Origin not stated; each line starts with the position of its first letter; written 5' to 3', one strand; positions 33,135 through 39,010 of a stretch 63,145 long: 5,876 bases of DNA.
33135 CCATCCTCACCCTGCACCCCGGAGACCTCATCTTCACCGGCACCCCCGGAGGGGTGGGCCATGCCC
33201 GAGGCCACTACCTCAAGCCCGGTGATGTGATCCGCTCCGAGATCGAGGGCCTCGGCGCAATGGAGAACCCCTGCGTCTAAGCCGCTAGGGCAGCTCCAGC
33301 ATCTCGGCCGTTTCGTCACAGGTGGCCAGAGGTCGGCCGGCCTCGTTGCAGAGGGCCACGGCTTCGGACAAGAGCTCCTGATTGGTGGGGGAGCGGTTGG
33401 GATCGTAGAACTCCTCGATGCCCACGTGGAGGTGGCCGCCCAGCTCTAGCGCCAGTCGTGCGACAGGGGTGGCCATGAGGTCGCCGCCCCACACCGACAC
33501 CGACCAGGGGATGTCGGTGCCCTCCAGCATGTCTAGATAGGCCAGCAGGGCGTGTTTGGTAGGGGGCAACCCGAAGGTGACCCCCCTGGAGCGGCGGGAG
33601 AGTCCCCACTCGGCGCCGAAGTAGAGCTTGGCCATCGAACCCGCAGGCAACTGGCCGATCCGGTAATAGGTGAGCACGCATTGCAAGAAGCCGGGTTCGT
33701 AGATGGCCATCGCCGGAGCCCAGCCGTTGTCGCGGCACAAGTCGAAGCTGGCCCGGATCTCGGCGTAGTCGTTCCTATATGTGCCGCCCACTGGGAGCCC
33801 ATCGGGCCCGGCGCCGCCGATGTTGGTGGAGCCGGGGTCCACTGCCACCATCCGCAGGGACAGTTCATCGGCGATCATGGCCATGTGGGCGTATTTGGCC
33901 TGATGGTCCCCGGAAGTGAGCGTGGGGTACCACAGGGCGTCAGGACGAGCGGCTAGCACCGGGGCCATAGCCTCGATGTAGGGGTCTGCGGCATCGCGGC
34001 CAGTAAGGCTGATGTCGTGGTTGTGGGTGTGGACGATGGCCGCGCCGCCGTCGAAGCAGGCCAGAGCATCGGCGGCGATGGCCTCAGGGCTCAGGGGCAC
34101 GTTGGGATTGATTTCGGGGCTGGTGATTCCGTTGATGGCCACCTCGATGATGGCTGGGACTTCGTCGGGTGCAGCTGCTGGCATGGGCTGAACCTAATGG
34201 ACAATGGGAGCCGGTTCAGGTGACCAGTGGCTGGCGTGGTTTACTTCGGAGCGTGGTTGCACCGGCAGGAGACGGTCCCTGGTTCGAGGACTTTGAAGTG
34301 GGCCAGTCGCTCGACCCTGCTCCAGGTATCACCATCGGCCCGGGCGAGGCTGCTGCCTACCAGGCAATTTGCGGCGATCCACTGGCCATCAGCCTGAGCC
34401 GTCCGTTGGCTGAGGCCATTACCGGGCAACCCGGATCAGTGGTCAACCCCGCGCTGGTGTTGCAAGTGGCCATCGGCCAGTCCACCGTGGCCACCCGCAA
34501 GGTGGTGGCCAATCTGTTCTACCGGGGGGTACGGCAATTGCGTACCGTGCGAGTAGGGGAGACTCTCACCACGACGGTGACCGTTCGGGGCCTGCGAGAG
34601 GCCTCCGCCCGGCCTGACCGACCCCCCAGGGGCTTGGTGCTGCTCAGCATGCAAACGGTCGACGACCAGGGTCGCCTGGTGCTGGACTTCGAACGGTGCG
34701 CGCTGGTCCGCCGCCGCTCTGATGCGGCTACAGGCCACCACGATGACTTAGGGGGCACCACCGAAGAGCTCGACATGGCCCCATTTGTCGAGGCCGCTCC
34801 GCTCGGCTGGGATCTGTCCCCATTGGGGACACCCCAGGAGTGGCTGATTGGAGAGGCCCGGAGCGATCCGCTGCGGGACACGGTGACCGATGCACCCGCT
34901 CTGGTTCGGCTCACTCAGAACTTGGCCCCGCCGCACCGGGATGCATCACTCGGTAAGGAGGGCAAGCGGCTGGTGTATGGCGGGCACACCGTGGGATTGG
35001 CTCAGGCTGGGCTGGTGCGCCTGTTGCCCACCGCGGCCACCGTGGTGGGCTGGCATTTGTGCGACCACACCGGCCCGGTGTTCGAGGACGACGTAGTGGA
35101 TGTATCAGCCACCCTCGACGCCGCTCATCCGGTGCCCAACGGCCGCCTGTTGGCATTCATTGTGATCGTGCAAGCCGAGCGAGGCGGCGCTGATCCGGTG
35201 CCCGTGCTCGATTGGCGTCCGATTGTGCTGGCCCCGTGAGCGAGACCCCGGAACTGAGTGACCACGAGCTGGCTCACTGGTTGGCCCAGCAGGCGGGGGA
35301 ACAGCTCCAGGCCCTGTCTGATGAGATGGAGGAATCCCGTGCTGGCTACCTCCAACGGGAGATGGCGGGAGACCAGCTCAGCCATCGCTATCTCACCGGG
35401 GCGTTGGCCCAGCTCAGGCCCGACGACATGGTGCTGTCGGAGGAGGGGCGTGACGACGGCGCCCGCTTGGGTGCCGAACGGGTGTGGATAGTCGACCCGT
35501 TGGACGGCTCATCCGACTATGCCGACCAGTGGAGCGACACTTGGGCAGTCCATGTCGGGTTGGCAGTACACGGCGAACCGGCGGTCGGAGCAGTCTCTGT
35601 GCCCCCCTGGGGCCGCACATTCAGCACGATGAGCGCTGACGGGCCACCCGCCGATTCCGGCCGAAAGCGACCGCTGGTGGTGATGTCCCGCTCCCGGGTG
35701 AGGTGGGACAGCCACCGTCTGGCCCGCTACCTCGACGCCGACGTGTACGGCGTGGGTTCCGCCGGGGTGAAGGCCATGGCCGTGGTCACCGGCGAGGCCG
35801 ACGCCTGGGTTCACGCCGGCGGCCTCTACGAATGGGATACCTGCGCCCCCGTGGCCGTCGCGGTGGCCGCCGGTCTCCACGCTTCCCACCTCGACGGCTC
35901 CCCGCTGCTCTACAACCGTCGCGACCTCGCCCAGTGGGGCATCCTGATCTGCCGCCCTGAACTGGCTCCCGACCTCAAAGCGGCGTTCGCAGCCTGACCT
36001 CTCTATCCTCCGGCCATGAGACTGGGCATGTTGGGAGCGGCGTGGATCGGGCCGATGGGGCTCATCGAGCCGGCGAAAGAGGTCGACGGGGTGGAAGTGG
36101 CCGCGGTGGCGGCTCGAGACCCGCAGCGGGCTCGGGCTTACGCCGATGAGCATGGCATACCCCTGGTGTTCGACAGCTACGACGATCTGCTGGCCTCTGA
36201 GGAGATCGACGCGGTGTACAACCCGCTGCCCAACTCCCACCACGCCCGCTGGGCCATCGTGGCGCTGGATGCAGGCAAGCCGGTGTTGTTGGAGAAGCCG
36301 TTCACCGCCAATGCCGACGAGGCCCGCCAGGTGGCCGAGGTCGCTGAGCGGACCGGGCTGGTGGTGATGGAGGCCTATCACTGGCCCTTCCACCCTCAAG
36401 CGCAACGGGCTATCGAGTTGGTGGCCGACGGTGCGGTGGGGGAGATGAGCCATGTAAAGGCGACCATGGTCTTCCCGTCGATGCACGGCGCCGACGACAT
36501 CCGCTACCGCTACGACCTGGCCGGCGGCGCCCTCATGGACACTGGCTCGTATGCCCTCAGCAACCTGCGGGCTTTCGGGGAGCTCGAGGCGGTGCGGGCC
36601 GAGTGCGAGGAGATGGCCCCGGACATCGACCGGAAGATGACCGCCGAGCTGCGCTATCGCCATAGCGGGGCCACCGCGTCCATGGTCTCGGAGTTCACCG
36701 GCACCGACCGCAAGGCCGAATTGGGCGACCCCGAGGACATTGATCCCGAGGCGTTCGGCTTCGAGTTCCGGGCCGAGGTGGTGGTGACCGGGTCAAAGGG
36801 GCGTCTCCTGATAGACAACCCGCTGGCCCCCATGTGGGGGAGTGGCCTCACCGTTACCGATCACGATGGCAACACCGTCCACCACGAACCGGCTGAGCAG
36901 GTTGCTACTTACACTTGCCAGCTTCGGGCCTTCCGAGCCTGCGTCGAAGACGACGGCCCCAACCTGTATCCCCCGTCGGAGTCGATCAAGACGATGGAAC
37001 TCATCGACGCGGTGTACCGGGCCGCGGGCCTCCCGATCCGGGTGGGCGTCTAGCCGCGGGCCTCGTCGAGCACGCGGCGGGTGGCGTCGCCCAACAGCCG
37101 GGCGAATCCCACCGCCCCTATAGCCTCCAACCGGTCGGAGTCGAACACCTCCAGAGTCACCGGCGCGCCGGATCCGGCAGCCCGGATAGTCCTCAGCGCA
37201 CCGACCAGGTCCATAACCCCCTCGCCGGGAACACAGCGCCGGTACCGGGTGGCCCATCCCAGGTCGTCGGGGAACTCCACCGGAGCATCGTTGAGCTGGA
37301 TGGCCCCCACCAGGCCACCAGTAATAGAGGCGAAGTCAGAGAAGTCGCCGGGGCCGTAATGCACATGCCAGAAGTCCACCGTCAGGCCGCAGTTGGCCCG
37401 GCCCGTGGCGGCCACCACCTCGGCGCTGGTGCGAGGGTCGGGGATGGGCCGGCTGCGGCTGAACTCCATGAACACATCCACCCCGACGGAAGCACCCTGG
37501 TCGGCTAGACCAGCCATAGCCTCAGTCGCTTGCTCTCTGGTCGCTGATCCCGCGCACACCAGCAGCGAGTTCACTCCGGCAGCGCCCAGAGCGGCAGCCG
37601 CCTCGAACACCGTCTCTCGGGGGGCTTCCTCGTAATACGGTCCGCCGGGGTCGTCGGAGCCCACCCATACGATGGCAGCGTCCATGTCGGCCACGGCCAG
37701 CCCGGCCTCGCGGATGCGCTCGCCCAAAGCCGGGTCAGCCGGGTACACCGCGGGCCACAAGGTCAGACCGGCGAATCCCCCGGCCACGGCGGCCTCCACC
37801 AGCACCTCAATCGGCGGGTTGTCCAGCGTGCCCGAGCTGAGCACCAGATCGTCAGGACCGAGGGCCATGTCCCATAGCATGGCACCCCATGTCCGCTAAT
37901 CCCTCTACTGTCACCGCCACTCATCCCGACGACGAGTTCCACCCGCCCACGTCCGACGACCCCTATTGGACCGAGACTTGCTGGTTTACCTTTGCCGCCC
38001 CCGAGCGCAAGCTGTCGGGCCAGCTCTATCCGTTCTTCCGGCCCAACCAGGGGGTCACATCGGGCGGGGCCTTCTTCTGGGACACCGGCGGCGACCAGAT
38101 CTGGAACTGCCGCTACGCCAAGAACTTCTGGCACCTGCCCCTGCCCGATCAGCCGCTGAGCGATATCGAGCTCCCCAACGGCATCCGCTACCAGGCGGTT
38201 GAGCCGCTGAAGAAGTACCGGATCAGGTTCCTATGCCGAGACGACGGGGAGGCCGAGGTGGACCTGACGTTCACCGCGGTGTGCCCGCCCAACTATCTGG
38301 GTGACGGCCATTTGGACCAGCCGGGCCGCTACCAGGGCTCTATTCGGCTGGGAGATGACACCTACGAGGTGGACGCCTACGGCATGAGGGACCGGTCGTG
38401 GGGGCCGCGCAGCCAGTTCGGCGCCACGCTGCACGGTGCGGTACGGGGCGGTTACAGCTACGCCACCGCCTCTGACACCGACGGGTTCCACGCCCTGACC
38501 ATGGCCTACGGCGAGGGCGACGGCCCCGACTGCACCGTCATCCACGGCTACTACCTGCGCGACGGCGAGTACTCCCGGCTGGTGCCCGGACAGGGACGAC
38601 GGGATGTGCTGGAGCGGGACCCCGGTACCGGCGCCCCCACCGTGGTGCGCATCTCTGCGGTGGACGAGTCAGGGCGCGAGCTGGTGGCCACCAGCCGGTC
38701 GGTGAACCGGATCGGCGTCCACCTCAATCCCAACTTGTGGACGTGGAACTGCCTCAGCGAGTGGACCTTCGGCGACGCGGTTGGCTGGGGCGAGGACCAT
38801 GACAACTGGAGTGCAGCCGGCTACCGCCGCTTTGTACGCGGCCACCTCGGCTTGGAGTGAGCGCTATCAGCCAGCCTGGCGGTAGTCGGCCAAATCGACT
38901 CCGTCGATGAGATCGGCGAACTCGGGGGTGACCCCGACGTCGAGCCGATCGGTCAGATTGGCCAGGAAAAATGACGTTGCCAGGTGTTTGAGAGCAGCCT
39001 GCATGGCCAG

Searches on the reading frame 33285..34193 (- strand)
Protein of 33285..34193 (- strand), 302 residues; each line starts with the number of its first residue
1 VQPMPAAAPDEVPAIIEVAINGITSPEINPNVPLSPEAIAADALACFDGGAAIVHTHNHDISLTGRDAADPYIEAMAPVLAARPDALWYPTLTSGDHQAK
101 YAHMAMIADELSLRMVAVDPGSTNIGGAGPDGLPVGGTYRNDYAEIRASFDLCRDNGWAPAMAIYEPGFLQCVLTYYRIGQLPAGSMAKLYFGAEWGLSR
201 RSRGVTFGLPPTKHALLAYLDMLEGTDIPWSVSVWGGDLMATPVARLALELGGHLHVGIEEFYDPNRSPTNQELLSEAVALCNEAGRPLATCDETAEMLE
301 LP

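Call 12: search_protein_families(library=pfam, proteins=[window:33285-34193:-])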
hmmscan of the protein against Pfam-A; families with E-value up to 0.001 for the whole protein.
window:33285-34193:- (302 aa): 1 family
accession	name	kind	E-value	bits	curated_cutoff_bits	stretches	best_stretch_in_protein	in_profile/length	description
PF05853.18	BKACE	-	3.8e-47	161.3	24.8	1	13-301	1-274/274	beta-keto acid cleavage enzyme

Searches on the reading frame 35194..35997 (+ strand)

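Call 12: search_protein_families(library=pfam, proteins=[window:35194-35997:+])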
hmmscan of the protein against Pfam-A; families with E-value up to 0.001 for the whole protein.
window:35194-35997:+ (267 aa): 1 family
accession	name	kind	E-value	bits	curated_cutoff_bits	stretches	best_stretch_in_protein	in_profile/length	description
PF00459.30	Inositol_P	-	7.8e-32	111.3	27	1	59-254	45-254/271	Inositol monophosphatase family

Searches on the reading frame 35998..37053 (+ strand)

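Call 12: search_protein_families(library=pfam, proteins=[window:35998-37053:+])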
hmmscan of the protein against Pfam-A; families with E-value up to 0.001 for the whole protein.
window:35998-37053:+ (351 aa): 3 families
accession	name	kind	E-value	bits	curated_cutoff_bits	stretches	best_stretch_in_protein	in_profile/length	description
PF01408.29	GFO_IDH_MocA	-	1.2e-22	81.3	24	1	8-126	2-119/120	Oxidoreductase family, NAD-binding Rossmann fold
PF22725.1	GFO_IDH_MocA_C3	-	3.9e-13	49.9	27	1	136-270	2-123/124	GFO/IDH/MocA C-terminal domain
PF02894.22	GFO_IDH_MocA_C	-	0.00015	22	22.9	1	140-343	2-210/218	Oxidoreductase family, C-terminal alpha/beta domain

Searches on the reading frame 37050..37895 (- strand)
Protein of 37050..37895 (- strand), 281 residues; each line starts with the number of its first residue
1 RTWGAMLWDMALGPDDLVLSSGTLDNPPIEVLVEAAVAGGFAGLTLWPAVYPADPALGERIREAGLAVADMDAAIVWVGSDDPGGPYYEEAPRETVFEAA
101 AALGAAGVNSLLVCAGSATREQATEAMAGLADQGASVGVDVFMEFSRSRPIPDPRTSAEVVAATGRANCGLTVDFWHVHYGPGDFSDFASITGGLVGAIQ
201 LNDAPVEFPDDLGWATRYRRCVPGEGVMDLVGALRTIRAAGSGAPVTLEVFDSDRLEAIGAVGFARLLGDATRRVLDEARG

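Call 12: search_protein_families(library=pfam, proteins=[window:37050-37895:-])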
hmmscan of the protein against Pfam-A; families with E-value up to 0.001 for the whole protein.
window:37050-37895:- (281 aa): 1 family
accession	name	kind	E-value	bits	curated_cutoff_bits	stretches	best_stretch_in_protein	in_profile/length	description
PF01261.30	AP_endonuc_2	-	7.2e-18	65.6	31.1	1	34-254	2-233/249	Xylose isomerase-like TIM barrel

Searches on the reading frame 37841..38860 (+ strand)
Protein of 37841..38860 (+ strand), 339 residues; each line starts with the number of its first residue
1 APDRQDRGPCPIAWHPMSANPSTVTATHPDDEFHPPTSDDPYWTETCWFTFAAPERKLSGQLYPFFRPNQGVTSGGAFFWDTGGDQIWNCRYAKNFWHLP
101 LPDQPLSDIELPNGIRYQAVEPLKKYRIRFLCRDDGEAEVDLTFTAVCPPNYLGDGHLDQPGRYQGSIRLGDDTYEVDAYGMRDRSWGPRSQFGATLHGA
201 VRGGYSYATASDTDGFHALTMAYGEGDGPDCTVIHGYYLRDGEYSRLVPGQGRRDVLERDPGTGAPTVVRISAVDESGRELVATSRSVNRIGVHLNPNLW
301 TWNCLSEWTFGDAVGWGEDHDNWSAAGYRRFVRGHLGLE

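Call 12: search_protein_families(library=pfam, proteins=[window:37841-38860:+])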
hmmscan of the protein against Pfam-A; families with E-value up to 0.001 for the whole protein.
window:37841-38860:+ (339 aa): 1 family
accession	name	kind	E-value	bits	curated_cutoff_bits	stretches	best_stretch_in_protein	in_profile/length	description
PF23213.1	DUF7065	-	8.6e-06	26.4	27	1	154-190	147-183/183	Domain of unknown function (DUF7065)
